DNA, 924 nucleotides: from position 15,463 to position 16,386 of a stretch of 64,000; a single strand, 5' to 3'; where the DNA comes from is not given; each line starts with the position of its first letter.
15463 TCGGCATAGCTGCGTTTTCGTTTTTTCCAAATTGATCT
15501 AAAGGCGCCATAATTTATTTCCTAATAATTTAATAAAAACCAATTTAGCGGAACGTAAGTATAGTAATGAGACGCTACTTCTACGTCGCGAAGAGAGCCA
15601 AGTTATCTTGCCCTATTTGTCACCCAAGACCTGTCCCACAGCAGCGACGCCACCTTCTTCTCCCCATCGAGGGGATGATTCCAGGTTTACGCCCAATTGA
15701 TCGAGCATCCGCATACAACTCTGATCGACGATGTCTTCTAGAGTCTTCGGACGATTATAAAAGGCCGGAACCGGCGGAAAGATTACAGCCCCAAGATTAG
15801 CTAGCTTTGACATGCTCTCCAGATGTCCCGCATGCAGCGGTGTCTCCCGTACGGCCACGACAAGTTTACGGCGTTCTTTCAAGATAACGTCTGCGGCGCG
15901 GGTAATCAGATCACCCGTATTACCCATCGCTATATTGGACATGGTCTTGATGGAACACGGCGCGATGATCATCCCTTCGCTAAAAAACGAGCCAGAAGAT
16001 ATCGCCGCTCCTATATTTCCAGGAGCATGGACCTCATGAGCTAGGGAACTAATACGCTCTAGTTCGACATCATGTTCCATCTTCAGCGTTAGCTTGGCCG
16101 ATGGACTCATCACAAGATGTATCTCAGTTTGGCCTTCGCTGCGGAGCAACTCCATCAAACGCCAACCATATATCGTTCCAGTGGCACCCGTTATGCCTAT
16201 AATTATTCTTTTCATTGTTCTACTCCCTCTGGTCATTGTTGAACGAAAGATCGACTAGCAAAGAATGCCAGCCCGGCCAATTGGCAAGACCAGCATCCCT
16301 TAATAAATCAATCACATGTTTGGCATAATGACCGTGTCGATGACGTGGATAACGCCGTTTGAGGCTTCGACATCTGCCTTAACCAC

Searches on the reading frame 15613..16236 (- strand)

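Call 62: search_protein_families(library=pfam, proteins=[window:15613-16236:-])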
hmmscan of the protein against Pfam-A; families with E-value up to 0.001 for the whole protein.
window:15613-16236:- (207 aa): 1 family
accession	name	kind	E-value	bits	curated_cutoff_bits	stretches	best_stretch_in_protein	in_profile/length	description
PF02441.25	Flavoprotein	-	1.7e-42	145.2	22.7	1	9-172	1-145/162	Flavoprotein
